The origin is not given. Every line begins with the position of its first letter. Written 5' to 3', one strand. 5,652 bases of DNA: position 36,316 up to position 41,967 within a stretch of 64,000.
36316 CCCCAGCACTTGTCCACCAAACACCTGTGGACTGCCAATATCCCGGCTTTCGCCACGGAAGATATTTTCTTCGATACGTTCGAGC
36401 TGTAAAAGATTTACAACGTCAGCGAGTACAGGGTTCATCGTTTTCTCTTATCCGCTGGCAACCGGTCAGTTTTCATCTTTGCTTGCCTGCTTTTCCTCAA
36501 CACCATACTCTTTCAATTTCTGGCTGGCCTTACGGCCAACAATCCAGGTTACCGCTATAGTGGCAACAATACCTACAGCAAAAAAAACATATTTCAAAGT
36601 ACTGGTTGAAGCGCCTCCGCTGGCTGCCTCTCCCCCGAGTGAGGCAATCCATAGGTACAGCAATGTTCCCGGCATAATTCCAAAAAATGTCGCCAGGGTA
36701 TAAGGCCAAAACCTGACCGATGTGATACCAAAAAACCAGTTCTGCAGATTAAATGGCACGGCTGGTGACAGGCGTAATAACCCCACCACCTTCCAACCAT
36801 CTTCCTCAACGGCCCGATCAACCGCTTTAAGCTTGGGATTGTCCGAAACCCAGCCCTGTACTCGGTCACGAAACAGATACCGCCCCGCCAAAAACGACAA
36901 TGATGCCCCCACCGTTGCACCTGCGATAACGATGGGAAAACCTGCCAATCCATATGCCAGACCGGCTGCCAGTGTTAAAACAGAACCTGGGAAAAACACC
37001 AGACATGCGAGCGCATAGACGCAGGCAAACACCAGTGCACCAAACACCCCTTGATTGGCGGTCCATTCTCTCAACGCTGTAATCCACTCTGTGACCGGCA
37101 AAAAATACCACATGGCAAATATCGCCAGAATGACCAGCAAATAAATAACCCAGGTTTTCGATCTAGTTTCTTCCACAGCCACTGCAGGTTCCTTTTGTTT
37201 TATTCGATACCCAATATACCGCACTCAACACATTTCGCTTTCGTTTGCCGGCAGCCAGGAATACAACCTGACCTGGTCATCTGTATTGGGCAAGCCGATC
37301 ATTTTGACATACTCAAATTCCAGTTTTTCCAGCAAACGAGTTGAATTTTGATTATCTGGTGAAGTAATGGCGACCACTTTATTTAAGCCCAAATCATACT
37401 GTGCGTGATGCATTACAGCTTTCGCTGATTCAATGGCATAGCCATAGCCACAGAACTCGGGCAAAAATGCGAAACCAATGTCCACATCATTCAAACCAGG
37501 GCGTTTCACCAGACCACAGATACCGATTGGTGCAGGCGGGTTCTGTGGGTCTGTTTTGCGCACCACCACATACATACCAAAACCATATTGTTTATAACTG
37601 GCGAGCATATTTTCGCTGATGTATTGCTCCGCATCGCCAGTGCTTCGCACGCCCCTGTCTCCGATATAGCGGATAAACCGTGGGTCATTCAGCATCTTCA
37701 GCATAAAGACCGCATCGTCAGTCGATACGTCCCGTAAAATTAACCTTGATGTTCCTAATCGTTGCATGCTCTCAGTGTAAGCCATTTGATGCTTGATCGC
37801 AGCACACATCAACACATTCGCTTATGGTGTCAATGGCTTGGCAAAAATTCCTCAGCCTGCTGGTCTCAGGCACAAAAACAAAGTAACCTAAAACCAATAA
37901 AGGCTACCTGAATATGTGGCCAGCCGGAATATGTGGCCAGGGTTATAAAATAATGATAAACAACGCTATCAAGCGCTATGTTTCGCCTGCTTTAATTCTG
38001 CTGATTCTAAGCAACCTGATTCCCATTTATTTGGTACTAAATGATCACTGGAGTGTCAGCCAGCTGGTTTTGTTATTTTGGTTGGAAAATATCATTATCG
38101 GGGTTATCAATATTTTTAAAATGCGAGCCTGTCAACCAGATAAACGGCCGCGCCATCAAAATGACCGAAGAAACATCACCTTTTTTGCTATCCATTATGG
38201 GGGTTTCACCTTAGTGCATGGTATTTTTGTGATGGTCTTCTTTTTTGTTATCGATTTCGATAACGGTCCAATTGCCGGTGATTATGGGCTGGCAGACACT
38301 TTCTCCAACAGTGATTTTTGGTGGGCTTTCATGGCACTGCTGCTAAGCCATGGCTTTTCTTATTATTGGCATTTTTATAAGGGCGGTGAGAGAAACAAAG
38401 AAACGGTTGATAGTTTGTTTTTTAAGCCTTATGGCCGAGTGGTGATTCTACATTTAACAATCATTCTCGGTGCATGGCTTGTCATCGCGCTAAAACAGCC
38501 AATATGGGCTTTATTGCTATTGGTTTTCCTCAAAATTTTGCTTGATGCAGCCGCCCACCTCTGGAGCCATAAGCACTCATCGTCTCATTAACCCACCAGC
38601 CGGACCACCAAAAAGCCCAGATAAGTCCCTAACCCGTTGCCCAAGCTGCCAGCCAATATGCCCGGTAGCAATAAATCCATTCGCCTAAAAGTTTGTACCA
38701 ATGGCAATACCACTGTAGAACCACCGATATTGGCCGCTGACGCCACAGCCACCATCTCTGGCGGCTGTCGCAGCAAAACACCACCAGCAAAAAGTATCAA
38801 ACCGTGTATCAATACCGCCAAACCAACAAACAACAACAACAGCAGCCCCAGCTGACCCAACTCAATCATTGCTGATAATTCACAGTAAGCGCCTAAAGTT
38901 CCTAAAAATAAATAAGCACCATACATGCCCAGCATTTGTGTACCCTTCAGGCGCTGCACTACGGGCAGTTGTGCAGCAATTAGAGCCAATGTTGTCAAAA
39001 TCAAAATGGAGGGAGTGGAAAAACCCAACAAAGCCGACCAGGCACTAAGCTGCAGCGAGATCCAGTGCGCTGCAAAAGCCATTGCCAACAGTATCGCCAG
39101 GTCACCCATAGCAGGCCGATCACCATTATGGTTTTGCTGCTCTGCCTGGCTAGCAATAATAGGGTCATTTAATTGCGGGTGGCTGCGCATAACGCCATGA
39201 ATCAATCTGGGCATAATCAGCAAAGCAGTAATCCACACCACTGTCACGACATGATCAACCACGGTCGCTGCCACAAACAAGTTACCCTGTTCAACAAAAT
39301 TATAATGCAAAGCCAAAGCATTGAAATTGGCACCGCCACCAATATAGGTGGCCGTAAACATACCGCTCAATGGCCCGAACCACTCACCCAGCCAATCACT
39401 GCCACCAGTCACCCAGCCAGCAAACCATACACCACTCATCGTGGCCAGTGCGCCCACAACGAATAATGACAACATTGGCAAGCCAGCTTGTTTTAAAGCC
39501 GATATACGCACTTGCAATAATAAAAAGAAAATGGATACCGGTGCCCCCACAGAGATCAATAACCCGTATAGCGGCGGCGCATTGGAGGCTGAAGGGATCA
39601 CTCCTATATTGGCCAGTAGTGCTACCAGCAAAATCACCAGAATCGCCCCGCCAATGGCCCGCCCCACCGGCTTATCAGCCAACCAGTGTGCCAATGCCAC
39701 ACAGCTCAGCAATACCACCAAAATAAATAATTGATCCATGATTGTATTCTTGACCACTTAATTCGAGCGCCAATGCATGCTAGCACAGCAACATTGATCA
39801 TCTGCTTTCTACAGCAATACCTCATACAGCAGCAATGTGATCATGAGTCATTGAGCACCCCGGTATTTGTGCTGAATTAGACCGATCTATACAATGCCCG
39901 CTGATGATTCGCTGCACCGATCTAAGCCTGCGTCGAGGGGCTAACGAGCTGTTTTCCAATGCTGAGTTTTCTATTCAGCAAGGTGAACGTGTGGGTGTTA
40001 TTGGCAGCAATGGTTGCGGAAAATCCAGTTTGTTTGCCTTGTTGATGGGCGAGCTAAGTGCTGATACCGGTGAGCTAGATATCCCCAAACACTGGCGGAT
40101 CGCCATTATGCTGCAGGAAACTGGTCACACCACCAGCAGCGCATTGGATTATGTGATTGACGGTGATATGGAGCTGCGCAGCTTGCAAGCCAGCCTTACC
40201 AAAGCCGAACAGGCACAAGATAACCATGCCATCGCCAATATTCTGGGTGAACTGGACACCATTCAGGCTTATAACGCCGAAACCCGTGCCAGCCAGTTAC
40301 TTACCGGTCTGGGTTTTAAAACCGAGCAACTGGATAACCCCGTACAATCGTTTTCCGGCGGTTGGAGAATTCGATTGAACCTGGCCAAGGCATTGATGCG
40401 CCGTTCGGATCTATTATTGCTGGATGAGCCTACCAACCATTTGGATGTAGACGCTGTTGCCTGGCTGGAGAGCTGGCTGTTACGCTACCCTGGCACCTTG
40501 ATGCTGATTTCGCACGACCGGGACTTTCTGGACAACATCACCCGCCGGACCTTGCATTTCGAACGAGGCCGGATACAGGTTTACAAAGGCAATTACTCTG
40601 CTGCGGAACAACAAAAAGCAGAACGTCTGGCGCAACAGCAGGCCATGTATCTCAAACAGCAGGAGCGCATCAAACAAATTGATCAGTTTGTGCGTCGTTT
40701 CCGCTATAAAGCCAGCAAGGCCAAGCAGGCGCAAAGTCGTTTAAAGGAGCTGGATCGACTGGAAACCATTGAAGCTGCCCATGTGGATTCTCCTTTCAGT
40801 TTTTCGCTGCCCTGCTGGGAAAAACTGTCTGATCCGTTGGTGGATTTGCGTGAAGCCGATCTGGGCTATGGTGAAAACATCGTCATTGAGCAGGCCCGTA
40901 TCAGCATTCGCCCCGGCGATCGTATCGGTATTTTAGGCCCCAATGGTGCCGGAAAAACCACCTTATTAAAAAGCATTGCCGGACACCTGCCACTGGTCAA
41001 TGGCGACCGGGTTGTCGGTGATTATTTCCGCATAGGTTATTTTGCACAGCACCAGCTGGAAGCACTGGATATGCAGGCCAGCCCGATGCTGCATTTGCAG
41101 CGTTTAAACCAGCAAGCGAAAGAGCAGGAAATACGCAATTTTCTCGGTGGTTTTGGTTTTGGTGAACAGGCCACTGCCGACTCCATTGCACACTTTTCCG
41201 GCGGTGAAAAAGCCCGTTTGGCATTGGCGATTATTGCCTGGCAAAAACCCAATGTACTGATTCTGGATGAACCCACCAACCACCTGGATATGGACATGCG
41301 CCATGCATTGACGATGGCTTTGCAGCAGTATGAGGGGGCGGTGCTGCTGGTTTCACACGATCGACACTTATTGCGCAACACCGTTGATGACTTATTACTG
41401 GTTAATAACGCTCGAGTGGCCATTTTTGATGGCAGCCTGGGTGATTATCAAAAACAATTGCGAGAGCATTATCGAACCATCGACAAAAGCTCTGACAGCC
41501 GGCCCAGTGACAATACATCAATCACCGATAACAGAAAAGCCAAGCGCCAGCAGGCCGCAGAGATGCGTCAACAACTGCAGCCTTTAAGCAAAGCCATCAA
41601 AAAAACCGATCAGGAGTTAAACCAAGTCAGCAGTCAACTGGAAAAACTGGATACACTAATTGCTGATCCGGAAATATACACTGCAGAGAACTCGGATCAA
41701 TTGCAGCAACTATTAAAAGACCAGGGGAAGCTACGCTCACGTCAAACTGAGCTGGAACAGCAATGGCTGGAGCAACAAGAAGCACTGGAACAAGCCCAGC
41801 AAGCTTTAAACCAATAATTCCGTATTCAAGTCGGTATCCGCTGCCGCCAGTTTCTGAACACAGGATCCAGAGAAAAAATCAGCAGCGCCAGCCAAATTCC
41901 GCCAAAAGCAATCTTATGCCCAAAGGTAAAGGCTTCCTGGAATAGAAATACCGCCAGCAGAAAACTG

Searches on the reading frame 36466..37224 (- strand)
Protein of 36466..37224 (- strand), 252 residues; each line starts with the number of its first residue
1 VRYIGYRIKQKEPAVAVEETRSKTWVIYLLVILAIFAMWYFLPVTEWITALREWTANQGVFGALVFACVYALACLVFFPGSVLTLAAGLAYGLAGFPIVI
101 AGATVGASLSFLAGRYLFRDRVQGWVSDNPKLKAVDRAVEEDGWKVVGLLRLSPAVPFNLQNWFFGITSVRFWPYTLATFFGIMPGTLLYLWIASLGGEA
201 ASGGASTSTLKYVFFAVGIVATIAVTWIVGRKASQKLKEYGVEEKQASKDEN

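Call 70: search_protein_families(library=pfam, proteins=[window:36466-37224:-], max_evalue=0.0001)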
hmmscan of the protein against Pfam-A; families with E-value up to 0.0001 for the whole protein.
window:36466-37224:- (252 aa): 1 family
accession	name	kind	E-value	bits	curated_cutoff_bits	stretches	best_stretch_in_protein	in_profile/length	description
PF09335.16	VTT_dom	-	5e-28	98.5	33.9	1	78-193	1-120/123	VTT domain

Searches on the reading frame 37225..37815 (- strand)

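Call 70: search_protein_families(library=pfam, proteins=[window:37225-37815:-], max_evalue=0.0001)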
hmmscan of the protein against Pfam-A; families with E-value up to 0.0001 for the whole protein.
window:37225-37815:- (196 aa): 2 families
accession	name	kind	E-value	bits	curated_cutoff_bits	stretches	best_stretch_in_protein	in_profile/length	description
PF13302.13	Acetyltransf_3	-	1.8e-27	97.2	25.4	1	24-168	1-138/138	Acetyltransferase (GNAT) domain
PF00583.31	Acetyltransf_1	-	8.7e-05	23.2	20.7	0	76-167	26-116/116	Acetyltransferase (GNAT) family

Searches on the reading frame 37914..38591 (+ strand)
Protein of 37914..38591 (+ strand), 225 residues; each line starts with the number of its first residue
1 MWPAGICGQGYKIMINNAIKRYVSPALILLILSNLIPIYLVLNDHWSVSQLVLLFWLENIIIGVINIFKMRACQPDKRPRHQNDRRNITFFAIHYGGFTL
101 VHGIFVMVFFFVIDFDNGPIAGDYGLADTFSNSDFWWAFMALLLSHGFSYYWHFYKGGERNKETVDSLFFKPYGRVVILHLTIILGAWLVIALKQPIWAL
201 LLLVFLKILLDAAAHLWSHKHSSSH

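Call 70: search_protein_families(library=pfam, proteins=[window:37914-38591:+], max_evalue=0.0001)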
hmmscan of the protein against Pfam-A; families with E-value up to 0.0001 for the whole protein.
window:37914-38591:+ (225 aa): 1 family
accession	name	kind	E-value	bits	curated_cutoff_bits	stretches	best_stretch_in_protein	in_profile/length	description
PF20108.4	DUF6498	-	9e-56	188.9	23.7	1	20-222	5-201/207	Family of unknown function (DUF6498)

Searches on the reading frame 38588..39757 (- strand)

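Call 70: search_protein_families(library=pfam, proteins=[window:38588-39757:-], max_evalue=0.0001)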
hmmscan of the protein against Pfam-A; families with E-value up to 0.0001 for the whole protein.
window:38588-39757:- (389 aa): 1 family
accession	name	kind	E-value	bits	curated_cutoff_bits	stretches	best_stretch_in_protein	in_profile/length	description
PF05684.17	DUF819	-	1.1e-36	127.1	27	1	16-385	3-373/379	Protein of unknown function (DUF819)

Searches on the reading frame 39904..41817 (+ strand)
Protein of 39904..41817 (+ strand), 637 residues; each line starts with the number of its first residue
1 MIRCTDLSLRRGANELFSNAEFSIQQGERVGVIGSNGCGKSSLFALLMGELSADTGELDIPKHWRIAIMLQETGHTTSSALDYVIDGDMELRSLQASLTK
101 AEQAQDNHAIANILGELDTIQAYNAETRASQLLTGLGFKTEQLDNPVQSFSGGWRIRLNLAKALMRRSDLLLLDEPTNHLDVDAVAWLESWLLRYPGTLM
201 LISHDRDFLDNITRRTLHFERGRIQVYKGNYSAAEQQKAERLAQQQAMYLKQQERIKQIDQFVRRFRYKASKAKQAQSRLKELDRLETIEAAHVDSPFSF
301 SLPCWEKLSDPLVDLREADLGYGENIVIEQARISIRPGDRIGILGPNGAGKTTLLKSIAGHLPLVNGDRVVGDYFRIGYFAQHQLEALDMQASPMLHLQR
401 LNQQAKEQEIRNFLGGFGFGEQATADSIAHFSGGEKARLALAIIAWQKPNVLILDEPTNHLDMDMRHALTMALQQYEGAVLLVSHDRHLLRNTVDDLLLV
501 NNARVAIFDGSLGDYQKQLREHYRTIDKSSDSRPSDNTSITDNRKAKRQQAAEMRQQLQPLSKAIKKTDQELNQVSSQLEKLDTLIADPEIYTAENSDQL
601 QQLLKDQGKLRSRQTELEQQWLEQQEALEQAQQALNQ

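Call 24: search_protein_families(library=ncbifam, proteins=[window:39904-41817:+], max_evalue=1e-10)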
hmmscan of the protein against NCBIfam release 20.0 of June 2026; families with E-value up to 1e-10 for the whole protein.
window:39904-41817:+ (637 aa): 177 families (the best 25 are shown)
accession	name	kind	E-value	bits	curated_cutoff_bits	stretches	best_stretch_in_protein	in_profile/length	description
NF007921.0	PRK10636.1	equivalog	1.9e-230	766.5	917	1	1-634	1-634/638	ABC transporter ATP-binding protein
NF000355.4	ribo_prot_ABC_F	equivalog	9.8e-125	417.2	380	2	2-282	3-250/499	ribosomal protection-like ABC-F family protein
NF011646.0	PRK15064.1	equivalog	2.2e-111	372.9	762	1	1-517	1-525/530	ABC-F family ATPase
NF050005.1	ABC_ATPase_Uup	equivalog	5.1e-100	335.5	900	1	2-630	4-634/636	ATP-binding cassette ATPase Uup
NF008775.0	PRK11819.1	equivalog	8.3e-98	328.4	599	1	101-522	113-538/556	energy-dependent translational throttle protein EttA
TIGR03719.1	ABC_ABC_ChvD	subfamily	2.3e-95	320.3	806.75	1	107-521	121-535/552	energy-dependent translational throttle protein EttA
NF008358.0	PRK11147.1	equivalog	2.2e-91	307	936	1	4-632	6-632/635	ABC transporter ATP-binding protein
NF000514.1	ABCF_OptrA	exception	3.6e-88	296.5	1450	1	130-590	163-616/655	ABC-F type ribosomal protection protein OptrA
NF000169.2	ABCF_Sal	exception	1.6e-83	281.2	725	2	74-502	64-503/542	Sal family ABC-F type ribosomal protection protein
NF000170.2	ABCF_Vga_all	exception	6.1e-82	275.8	725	2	275-528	233-481/521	Vga family ABC-F type ribosomal protection protein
NF043038.1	ABCF_CplR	exception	6.7e-78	262.7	780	3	306-544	280-510/544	ABC-F type ribosomal protection protein CplR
NF000168.2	ABCF_Msr_all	exception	7.4e-75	252.4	680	3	273-503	256-481/487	Msr family ABC-F type ribosomal protection protein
NF000167.2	ABCF_Lsa_all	exception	1.5e-67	228.6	750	4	135-278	103-245/492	Lsa family ABC-F type ribosomal protection protein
NF000171.1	ABCF_producer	exception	7e-67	226.1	800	2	7-251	9-265/541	TlrC/CarA/OleB/SrmB family ABC-F type ribosomal protection protein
NF045691.1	ABCF_VgaF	exception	6.4e-61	206.3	975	3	271-504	228-456/459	ABC-F type ribosomal protection protein Vga(F)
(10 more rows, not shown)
